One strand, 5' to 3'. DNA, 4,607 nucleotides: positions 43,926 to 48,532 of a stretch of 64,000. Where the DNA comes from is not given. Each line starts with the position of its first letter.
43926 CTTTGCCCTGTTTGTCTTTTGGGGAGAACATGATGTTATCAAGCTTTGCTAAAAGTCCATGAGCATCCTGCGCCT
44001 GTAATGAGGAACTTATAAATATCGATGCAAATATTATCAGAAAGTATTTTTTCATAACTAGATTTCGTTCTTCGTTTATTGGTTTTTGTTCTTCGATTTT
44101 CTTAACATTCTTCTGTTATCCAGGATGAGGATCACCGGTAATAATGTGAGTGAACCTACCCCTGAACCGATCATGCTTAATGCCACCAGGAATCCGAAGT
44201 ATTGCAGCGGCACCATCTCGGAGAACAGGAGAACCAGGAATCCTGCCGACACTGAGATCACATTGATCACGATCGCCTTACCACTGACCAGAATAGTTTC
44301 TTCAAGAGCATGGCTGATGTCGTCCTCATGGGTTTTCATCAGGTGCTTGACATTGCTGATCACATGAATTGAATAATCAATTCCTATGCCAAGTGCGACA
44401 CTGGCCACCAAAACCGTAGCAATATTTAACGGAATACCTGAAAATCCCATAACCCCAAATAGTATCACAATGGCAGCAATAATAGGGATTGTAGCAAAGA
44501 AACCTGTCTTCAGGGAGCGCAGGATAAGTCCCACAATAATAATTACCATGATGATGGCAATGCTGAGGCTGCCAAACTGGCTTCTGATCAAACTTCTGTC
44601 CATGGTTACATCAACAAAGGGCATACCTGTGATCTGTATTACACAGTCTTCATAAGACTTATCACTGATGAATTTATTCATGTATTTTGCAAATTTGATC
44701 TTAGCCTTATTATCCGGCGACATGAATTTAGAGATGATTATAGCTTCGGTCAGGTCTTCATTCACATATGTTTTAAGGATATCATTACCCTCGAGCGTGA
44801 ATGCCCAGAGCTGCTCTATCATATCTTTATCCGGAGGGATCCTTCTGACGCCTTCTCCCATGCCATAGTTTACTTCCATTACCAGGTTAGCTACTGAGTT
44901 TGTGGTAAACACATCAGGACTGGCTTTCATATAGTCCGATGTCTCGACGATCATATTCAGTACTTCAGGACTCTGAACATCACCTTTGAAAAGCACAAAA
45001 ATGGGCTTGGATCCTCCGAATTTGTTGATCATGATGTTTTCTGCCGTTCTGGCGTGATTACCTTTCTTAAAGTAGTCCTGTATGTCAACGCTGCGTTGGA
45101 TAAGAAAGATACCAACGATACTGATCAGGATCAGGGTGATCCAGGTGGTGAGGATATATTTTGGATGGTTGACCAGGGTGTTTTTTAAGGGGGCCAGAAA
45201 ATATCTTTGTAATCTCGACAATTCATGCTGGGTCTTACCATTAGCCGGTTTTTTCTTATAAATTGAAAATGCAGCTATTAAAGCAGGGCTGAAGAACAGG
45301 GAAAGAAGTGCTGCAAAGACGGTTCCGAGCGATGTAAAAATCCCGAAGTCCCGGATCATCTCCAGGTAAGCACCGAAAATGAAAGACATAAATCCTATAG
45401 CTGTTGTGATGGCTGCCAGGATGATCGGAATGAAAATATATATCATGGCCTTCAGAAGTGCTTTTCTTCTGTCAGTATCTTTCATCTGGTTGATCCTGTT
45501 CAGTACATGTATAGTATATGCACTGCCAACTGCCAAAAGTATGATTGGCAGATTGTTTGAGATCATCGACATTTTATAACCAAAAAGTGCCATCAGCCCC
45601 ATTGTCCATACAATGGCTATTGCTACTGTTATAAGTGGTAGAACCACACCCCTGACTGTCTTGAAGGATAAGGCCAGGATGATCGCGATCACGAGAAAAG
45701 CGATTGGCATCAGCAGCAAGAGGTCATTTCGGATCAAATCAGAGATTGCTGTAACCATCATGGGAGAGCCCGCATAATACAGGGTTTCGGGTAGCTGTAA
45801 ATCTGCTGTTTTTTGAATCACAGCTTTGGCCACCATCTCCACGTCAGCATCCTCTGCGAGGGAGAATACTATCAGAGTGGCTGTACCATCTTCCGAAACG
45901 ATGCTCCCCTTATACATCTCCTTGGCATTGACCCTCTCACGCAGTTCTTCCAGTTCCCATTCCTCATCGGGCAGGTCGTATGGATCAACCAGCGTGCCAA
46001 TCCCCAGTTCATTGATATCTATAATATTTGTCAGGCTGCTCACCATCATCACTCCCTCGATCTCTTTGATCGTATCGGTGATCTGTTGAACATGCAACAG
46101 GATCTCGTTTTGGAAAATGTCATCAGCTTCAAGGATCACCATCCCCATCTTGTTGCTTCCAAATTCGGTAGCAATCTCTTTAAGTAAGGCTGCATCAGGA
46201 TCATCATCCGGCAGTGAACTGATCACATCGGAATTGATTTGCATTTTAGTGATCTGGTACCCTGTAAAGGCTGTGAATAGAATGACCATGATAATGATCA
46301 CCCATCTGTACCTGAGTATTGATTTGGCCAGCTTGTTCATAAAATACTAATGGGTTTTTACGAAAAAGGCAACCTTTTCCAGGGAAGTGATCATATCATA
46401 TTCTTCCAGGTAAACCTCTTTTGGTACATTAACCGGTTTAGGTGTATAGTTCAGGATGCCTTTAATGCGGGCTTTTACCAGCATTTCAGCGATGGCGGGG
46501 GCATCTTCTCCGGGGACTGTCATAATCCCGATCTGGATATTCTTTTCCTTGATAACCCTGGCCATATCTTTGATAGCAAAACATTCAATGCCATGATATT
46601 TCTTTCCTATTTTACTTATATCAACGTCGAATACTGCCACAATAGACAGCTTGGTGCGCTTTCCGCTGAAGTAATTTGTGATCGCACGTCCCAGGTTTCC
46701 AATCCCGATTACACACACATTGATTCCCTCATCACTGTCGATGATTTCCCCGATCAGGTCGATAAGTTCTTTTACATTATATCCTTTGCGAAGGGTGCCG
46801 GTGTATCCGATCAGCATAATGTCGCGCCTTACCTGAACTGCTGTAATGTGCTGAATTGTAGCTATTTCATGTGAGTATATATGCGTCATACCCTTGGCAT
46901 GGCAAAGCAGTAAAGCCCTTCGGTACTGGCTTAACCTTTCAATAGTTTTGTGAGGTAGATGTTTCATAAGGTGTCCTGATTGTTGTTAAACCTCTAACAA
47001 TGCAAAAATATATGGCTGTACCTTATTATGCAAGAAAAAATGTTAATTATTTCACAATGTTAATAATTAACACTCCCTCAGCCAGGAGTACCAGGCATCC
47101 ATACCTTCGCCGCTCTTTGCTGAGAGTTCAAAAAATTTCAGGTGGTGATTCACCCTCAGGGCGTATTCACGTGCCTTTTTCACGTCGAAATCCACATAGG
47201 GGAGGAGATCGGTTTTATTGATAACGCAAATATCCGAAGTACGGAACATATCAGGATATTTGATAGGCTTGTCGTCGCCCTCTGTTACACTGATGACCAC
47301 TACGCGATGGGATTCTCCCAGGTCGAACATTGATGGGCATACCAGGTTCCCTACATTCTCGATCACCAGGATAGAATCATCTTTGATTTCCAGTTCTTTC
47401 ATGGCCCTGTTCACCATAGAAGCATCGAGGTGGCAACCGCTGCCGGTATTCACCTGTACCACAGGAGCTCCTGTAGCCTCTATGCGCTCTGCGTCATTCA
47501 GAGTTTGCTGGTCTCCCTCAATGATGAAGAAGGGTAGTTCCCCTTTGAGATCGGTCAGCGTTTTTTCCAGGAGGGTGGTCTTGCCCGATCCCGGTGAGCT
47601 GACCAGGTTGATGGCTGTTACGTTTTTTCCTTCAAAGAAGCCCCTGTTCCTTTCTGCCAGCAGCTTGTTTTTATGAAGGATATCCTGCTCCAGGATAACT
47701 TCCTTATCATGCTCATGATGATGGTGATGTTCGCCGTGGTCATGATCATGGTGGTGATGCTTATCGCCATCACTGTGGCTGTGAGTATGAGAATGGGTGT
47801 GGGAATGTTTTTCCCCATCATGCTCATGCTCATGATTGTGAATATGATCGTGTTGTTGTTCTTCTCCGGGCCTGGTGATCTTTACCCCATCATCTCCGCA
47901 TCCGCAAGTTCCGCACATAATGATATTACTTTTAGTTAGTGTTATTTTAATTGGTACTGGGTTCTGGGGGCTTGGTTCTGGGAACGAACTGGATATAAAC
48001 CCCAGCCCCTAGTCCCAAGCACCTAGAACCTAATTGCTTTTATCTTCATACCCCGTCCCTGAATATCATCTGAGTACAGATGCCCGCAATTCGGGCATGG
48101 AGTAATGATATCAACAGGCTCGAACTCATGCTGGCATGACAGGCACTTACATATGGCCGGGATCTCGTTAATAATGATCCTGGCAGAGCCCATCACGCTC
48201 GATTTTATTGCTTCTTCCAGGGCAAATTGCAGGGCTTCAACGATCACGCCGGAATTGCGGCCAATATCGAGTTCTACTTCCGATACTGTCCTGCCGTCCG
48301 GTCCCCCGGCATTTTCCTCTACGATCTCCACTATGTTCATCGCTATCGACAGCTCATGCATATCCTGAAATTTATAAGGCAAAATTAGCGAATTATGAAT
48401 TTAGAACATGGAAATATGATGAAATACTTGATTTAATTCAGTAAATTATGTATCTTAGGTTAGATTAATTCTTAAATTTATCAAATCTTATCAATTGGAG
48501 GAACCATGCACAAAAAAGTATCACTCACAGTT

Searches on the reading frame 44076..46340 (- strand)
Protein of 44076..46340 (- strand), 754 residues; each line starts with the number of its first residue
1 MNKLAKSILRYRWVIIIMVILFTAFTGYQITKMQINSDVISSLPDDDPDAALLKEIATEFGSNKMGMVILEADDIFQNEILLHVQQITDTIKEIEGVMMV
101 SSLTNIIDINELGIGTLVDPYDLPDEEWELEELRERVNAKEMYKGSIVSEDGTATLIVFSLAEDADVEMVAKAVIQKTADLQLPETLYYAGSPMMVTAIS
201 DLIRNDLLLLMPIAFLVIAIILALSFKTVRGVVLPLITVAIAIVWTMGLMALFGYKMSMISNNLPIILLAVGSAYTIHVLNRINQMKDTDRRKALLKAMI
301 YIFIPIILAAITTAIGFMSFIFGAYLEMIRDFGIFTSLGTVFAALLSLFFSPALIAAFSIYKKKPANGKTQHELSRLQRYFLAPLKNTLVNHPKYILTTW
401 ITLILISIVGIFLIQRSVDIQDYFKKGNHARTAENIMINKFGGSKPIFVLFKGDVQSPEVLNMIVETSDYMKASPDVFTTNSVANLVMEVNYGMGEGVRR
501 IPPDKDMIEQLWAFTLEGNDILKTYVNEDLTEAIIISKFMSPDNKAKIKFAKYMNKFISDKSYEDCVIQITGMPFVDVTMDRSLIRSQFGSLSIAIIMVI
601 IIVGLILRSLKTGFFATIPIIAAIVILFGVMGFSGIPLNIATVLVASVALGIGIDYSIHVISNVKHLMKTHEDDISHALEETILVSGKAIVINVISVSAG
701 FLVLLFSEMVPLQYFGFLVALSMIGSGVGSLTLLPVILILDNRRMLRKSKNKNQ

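Call 47: search_protein_families(library=ncbifam, proteins=[window:44076-46340:-], max_evalue=0.01)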
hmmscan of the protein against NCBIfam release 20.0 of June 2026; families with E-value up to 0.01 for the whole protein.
window:44076-46340:- (754 aa): 19 families
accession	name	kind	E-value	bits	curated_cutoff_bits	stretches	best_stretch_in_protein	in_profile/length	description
TIGR00921.1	2A067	subfamily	1.2e-87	294.7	351.9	2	9-374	1-362/733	hydrophobe/amphiphile efflux-3 (HAE3) family transporter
TIGR00833.1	actII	subfamily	4e-47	161.1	874.7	3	145-479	108-451/910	MMPL family RND transporter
TIGR03480.1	HpnN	hypoth_equivalog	2.4e-32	111.9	751.85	2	206-412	270-467/862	hopanoid biosynthesis associated RND transporter like protein HpnN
NF000282.2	RND_permease_1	subfamily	1.8e-18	65.9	1250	2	139-381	270-519/1029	multidrug efflux RND transporter permease subunit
NF000037.1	RND_perm_OqxB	exception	2.5e-16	58.7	2200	2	166-358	301-498/1050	multidrug efflux RND transporter permease subunit OqxB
NF052374.1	HopndTporHpnN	equivalog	2.8e-13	48.8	1100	2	213-408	280-466/858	hopanoid transporter HpnN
NF045600.2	BstA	equivalog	6.9e-13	47.4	1400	2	177-361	257-436/903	sterol transporter cytoplasmic membrane protein BstA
NF007133.0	PRK09579.1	equivalog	2.6e-12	45.2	1763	2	146-412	270-544/1017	multidrug efflux RND transporter permease subunit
NF033617.1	RND_permease_2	subfamily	1.9e-11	42.7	1250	2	591-751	335-493/1009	multidrug efflux RND transporter permease subunit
TIGR00918.1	2A060602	subfamily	1.3e-10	39.6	1120.4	2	188-359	948-1118/1145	transmembrane receptor Patched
TIGR00915.1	2A0602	subfamily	1.9e-10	39.3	940.35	2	588-737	340-492/1050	efflux RND transporter permease subunit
NF007131.0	PRK09577.1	equivalog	7.1e-09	33.9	1768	2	574-723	330-477/1045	multidrug efflux RND transporter permease subunit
NF007798.0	PRK10503.1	equivalog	2.6e-08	31.9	1584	1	583-748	339-501/1040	MdtB/MuxB family multidrug efflux RND transporter permease subunit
NF007905.0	PRK10614.1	equivalog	8.4e-07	27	1774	1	590-753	336-497/1025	multidrug efflux RND transporter permease subunit MdtC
NF007842.1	PRK10555.1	equivalog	1.4e-06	26.4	1854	2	185-359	323-497/1036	multidrug efflux RND transporter permease AcrD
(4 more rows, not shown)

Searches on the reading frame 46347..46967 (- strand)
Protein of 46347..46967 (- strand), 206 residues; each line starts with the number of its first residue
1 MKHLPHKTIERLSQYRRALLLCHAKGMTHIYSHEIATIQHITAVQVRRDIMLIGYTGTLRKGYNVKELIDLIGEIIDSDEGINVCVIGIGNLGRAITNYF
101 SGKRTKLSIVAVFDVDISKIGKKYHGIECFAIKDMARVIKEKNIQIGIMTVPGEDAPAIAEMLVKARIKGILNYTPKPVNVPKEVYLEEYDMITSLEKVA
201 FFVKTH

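Call 47: search_protein_families(library=ncbifam, proteins=[window:46347-46967:-], max_evalue=0.01)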
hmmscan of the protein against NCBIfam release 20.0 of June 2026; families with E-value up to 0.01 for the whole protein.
window:46347-46967:- (206 aa): 10 families
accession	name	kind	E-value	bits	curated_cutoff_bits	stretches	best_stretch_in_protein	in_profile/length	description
NF003995.0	PRK05472.2-4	subfamily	7.9e-59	198.7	126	1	2-205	4-207/213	redox-sensing transcriptional repressor Rex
NF003993.0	PRK05472.2-2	equivalog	1.2e-53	181.8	217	1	2-204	4-206/212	redox-sensing transcriptional repressor Rex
NF003996.0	PRK05472.2-5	equivalog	1.8e-50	171.7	138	1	3-205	1-201/209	redox-sensing transcriptional repressor Rex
NF003989.0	PRK05472.1-3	equivalog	2e-48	165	177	1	2-205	6-209/215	redox-sensing transcriptional repressor Rex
NF003994.0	PRK05472.2-3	equivalog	1.4e-47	161.9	130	1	2-199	7-204/217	redox-sensing transcriptional repressor Rex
NF003990.0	PRK05472.1-4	equivalog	5.7e-45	153.5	233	1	3-204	6-207/214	redox-sensing transcriptional repressor Rex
NF003992.0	PRK05472.2-1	equivalog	3.8e-41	140.9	226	1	2-202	19-219/249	redox-sensing transcriptional repressor Rex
NF003988.0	PRK05472.1-1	equivalog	2.1e-37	129.1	321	1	2-204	5-209/214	redox-sensing transcriptional repressor Rex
NF003991.0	PRK05472.1-5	equivalog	4.9e-37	127.9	198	1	3-205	6-208/211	redox-sensing transcriptional repressor Rex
TIGR02853.1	spore_dpaA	equivalog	0.00015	21.1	319.65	1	81-152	151-218/287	dipicolinic acid synthetase subunit A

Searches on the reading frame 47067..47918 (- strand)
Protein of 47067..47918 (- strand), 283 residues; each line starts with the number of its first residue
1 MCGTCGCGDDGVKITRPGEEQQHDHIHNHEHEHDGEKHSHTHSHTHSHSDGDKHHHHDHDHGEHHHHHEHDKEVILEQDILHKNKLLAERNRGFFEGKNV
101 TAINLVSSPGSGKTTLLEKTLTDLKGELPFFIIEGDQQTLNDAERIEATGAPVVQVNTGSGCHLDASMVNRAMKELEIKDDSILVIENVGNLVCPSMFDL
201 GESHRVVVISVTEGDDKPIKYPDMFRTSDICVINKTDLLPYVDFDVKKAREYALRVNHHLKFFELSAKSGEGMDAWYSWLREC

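Call 47: search_protein_families(library=ncbifam, proteins=[window:47067-47918:-], max_evalue=0.01)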
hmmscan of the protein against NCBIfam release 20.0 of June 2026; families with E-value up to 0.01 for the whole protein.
window:47067-47918:- (283 aa): 6 families
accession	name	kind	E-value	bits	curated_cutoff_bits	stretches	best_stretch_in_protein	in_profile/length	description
NF007775.0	PRK10463.1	equivalog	3.5e-102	341.7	385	1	1-282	1-286/290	hydrogenase nickel incorporation protein HypB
TIGR00073.1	hypB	equivalog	5.5e-85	284.3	121.2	1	74-282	4-212/217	hydrogenase nickel incorporation protein HypB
TIGR00101.1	ureG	equivalog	2.8e-13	50.1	204.2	1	103-280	4-191/199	urease accessory protein UreG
NF053667.1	HypB_prefix_1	domain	0.001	20.4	30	1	1-56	1-55/72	hydrogenase nickel incorporation protein HypB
TIGR00956.1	3a01205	subfamily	0.0011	16.7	1959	1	21-118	711-807/1394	pleiotropic drug resistance family protein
TIGR00231.1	small_GTP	domain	0.0024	17.7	42.5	0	102-122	5-25/164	GTP-binding protein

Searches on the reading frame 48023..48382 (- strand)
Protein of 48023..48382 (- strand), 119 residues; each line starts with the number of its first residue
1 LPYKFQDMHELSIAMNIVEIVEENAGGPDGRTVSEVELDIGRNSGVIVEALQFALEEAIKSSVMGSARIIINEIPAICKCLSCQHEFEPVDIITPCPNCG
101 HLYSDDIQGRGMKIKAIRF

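Call 47: search_protein_families(library=ncbifam, proteins=[window:48023-48382:-], max_evalue=0.01)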
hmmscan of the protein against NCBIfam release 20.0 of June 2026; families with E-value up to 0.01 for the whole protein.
window:48023-48382:- (119 aa): 6 families
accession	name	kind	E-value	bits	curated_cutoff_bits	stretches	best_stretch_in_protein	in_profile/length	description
TIGR00100.1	hypA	equivalog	2e-23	82.6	88.1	1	8-118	1-112/116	hydrogenase maturation nickel metallochaperone HypA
NF001976.0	PRK00762.1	equivalog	1.2e-14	54.1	146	1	8-118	1-117/124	hydrogenase maturation nickel metallochaperone HypA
NF003008.0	PRK03824.1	equivalog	2e-12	47.2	125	1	8-90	1-83/135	hydrogenase nickel incorporation protein HypA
NF002979.0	PRK03681.1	subfamily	5.8e-11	42.6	121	1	8-117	1-111/116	hydrogenase/urease nickel incorporation protein HypA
NF009046.0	PRK12380.1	subfamily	8.4e-11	42.2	113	1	8-117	1-110/113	hydrogenase/urease nickel incorporation protein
NF001839.0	PRK00564.1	equivalog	1.7e-09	37.9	112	1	8-116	1-111/117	hydrogenase/urease nickel incorporation protein HypA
